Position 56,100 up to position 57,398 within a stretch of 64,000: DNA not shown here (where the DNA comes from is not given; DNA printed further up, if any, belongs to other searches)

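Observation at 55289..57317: Low-GC, opposite-strand two-gene membrane cassette inserted in the tail-tip operon where a gpK-like gene is expected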

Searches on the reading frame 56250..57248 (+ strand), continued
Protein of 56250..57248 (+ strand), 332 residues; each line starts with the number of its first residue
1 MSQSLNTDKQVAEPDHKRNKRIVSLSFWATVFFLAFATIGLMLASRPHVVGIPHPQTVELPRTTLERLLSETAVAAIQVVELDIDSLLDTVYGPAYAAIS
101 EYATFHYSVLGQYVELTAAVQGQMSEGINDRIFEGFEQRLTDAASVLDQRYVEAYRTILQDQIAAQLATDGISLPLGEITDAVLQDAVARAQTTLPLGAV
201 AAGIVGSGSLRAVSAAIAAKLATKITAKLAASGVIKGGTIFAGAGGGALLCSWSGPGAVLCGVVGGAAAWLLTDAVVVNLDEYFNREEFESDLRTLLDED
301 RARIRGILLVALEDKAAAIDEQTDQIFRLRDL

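Call 78: search_protein_families(library=padloc, proteins=[L131:2177-5644:-, L131:5656-6990:-, L131:6987-8132:-, L131:8136-10073:-, L002:10965-13316:-, L002:13313-14887:-, L002:14880-16925:-, L002:16949-18400:-, L121:2794-6108:+, L121:6444-7328:+], max_evalue=0.00001)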
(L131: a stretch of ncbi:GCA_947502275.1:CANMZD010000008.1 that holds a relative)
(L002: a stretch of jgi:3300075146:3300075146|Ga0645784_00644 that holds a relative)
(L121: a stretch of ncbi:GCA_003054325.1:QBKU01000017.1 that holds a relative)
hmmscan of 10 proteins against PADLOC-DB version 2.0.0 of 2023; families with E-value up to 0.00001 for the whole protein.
L131:2177-5644:- (1155 aa): 28 families (the best 25 are shown)
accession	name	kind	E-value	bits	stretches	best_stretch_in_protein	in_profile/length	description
PDLC00629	ZorD1|ZorD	-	6.7e-294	975.7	1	9-1025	8-975/1012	"SWI2/SNF2 helicase, Mrr-like nuclease"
PDLC00634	ZorD1|ZorD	-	9.2e-247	819.9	1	13-1026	17-990/1208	"SWI2/SNF2 helicase, Mrr-like nuclease"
PDLC00631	ZorD1|ZorD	-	1.1e-181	604.2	1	32-1148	21-1057/1071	"SWI2/SNF2 helicase, Mrr-like nuclease"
PDLC00633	ZorD1|ZorD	-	5e-128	426.6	1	368-1012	294-892/908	"SWI2/SNF2 helicase, Mrr-like nuclease"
PDLC00632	ZorD1|ZorD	-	1.6e-118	395.2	2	349-1014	409-1089/1101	"SWI2/SNF2 helicase, Mrr-like nuclease"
PDLC00627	ZorD1|ZorD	-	8.8e-109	362.9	2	644-1014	609-998/1006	"SWI2/SNF2 helicase, Mrr-like nuclease"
PDLC00628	ZorD1|ZorD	-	1.6e-88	295.7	1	471-1146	464-1134/1171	"SWI2/SNF2 helicase, Mrr-like nuclease"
PDLC00630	ZorD1|ZorD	-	6.9e-69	231.2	2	644-1137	270-782/817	"SWI2/SNF2 helicase, Mrr-like nuclease"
PDLC02854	DpdE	-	3.3e-59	198.7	1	355-1016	410-1074/1083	DpdE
PDLC02842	DpdE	-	1.9e-58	196.1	1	484-968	666-1120/1176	DpdE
PDLC02850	DpdE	-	7.2e-44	148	1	515-976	800-1219/1282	DpdE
PDLC02849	DpdE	-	7.2e-42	141.5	1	506-972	387-806/857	DpdE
PDLC02851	DpdE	-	2.7e-40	136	1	499-1019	581-1045/1055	DpdE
PDLC02845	DpdE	-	5.4e-35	118.5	1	660-972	954-1246/1293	DpdE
PDLC02848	DpdE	-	1e-24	84.6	1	515-875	352-676/856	DpdE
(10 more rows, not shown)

L131:5656-6990:- (444 aa): 8 families
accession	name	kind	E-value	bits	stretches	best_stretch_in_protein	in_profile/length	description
PDLC00619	ZorC1|ZorC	-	1.8e-77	259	1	1-435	1-432/437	EH signature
PDLC00621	ZorC1|ZorC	-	6e-51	172.1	1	1-442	2-456/467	EH signature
PDLC00622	ZorC1|ZorC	-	2.3e-47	160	1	13-443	13-454/462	EH signature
PDLC00626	ZorC1|ZorC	-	2e-45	153.9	1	84-414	84-414/458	EH signature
PDLC00620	ZorC1|ZorC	-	9.5e-33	111.9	1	80-413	37-382/432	EH signature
PDLC00617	ZorC1|ZorC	-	1.5e-10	38.9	1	238-404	232-406/483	EH signature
PDLC00625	ZorC1|ZorC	-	2.2e-06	24.7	1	256-396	274-418/551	EH signature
PDLC00613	ZorC1|ZorC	-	2.2e-06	24.7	1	216-427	236-441/570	EH signature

L131:6987-8132:- (381 aa): 7 families
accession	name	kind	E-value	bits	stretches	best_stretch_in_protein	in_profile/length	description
PDLC00612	ZorB1|ZorB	-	1.6e-86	288.5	1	2-376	2-290/293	MotB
PDLC00610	ZorB1|ZorB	-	1.7e-57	192.9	2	163-371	52-252/254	MotB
PDLC00608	ZorB1|ZorB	-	6.1e-41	138.3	1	166-368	56-240/243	MotB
PDLC00609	ZorB1|ZorB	-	1.3e-18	65.4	1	164-367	52-229/232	MotB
PDLC00641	ZorB2|ZorB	-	3.4e-11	41.3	0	255-363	130-233/238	MotB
PDLC00611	ZorB1|ZorB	-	4.5e-11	40.9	1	190-303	79-178/240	MotB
PDLC03859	LmuB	-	5.6e-07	27.1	1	45-182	364-487/611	-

L131:8136-10073:- (645 aa): 17 families
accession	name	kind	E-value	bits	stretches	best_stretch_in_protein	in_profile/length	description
PDLC00600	ZorA1|ZorA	-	2.1e-121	404.7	2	5-551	2-561/677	MotA/ExbB/TolQ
PDLC00595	ZorA1|ZorA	-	2e-75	252.5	2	7-414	3-391/487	MotA/ExbB/TolQ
PDLC00605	ZorA1|ZorA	-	8e-60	200.9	1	33-637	66-678/700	MotA/ExbB/TolQ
PDLC00604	ZorA1|ZorA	-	2.2e-45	153.2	1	59-637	62-582/639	MotA/ExbB/TolQ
PDLC00601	ZorA1|ZorA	-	5.8e-22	76.1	1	25-627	20-635/699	MotA/ExbB/TolQ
PDLC00598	ZorA1|ZorA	-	7.5e-21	72.2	1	30-628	14-619/663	MotA/ExbB/TolQ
PDLC00606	ZorA1|ZorA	-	3.8e-20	69.9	1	33-637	21-611/636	MotA/ExbB/TolQ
PDLC00599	ZorA1|ZorA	-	1e-14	52.2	1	103-223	74-207/631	MotA/ExbB/TolQ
PDLC00637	ZorA2|ZorA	-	6.3e-13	46.3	1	141-485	34-386/420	MotA/ExbB/TolQ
PDLC00602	ZorA1|ZorA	-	6.7e-13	46.3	1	104-617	88-592/648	MotA/ExbB/TolQ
PDLC00640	ZorA2|ZorA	-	5.6e-11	39.8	1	149-211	46-109/590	MotA/ExbB/TolQ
PDLC00638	ZorA2|ZorA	-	6e-10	36.5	1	149-270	47-159/545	MotA/ExbB/TolQ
PDLC00597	ZorA1|ZorA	-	1.1e-08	32.3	1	147-276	107-247/683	MotA/ExbB/TolQ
PDLC00596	ZorA1|ZorA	-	1.8e-08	31.6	1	104-305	115-310/583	MotA/ExbB/TolQ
PDLC00648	ZorA3|ZorA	-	1.8e-07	28.3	1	153-525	110-499/692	MotA/ExbB/TolQ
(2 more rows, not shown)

L002:10965-13316:- (783 aa): 0 families

L002:13313-14887:- (524 aa): 0 families

L002:14880-16925:- (681 aa): 3 families
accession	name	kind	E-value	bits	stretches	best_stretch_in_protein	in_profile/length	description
PDLC04547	PDC-M26A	-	4.2e-36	122.8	2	315-460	301-433/724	-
PDLC00551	JetC2|JetC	-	1.1e-06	24.9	1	44-267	743-957/1365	DUF3584 domain; MukB-like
PDLC03859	LmuB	-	5e-06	24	1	47-270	184-399/611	-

L002:16949-18400:- (483 aa): 2 families
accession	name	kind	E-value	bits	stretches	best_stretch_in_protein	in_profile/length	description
PDLC03868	LmuB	-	4.4e-08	29.9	1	280-475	226-424/1035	-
PDLC00582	JetC3|JetC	-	1.1e-06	24.8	0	51-246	780-977/1472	DUF3584 domain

L121:2794-6108:+ (1104 aa): 0 families

L121:6444-7328:+ (294 aa): 3 families
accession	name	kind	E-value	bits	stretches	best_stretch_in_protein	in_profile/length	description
PDLC02903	pVip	-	1.3e-82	275.1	1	8-284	1-257/257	Viperins not associated with kinases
PDLC02904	pVip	-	1.2e-74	249.2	1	6-284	2-262/262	Viperins associated with kinases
PDLC02905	pVip-kinase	-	2.8e-43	146.9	1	8-283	183-454/474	Viperin-kinase fusion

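Call 85: search_protein_families(library=padloc, alignment_id=A5, max_evalue=1e-10)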
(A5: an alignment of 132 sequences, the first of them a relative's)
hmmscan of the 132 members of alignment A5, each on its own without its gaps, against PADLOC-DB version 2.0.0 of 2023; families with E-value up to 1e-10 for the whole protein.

A. member 1, L086:6086-6427:- (113 aa): 0 families

B. families by the number of members that match (of 132 scanned): 66 families (the first 25 are shown)
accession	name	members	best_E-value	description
PDLC04790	PDC-S01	2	4.2e-105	-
PDLC04789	PDC-S01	2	7.3e-62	-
PDLC04791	PDC-S01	2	4.3e-32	-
PDLC04787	PDC-S01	2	1.4e-29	-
PDLC04788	PDC-S01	2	1e-15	-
PDLC04786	PDC-S01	2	1.1e-15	-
PDLC02621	DrmD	1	8.2e-101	DrmD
PDLC04368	PDC-M05A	1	2.8e-76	-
PDLC02572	DrmA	1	1.1e-75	DrmA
PDLC04379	PDC-M05B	1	7.1e-72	-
PDLC02632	DrmD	1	7.4e-65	DrmD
PDLC00659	HmaA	1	9.5e-63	SNF2 helicase / DEAD-box helicase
PDLC02504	BrxHI|BrxHII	1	1e-61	BrxHII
PDLC02633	DrmD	1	3e-61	DrmD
PDLC02500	BrxHI|BrxHII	1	1.4e-59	BrxHI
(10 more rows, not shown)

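Call 90: find_encoding_contigs(protein=P0032, flank=10000, max_places=2)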
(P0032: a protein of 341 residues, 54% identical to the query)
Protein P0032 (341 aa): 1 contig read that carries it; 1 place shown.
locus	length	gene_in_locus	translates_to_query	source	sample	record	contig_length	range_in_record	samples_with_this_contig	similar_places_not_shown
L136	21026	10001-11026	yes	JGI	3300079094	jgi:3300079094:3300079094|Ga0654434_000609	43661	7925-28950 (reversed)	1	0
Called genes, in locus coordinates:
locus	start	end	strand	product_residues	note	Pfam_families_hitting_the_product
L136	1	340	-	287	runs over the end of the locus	PF01636:APH, PF01633:Choline_kinase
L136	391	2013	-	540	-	PF02733:Dak1, PF02734:Dak2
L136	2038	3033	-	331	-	PF00005:ABC_tran, PF13304:AAA_21 (faint), PF08402:TOBE_2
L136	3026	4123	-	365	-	PF00005:ABC_tran, PF17912:OB_MalK (weak), PF08402:TOBE_2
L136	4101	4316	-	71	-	-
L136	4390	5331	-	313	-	PF00528:BPD_transp_1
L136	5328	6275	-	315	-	PF00528:BPD_transp_1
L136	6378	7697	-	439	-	PF01547:SBP_bac_1, PF13416:SBP_bac_8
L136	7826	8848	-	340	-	PF00356:LacI, PF13407:Peripla_BP_4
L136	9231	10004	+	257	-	-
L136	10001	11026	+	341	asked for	-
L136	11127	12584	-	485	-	PF02696:SelO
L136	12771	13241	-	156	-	PF02643:DUF192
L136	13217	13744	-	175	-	PF00313:CSD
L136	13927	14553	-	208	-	PF12766:Pyridox_oxase_2 (weak), PF01243:PNPOx_N, PF10590:PNP_phzG_C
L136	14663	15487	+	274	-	PF00106:adh_short, PF13561:adh_short_C2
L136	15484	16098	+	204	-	PF01810:LysE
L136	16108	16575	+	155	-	PF00583:Acetyltransf_1, PF13673:Acetyltransf_10 (weak), PF13508:Acetyltransf_7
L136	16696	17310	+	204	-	PF01810:LysE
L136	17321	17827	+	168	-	PF00156:Pribosyltran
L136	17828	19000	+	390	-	PF00155:Aminotran_1_2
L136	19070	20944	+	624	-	PF13623:SurA_N_2, PF13624:SurA_N_3, PF13145:Rotamase_2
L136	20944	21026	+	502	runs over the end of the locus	PF04715:, PF00425:Chorismate_bind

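Call 91: find_encoding_contigs(protein=P0031, flank=10000, max_places=2)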
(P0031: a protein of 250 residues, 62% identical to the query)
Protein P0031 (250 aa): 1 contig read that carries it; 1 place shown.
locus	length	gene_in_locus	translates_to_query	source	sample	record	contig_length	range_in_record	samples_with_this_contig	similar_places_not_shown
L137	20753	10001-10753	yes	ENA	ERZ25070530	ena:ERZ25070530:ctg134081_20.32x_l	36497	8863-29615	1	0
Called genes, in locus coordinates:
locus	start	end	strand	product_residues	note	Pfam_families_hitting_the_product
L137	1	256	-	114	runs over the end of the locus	PF13560:HTH_31 (weak), PF01381:HTH_3 (faint)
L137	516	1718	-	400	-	-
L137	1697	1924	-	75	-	-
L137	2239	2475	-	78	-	-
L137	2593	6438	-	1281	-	PF05729:NACHT (faint)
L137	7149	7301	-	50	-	-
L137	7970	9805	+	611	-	PF01609:DDE_Tnp_1 (weak)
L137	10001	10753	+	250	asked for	-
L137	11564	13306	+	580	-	PF03235:GmrSD_N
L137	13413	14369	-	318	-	PF03446:NAD_binding_2, PF03807:F420_oxidored (weak), PF14833:NAD_binding_11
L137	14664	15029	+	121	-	PF18144:SMODS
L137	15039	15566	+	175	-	PF18144:SMODS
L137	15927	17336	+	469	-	-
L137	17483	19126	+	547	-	PF00899:ThiF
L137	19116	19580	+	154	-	PF14464:Prok-JAB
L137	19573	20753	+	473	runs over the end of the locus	PF18145:SAVED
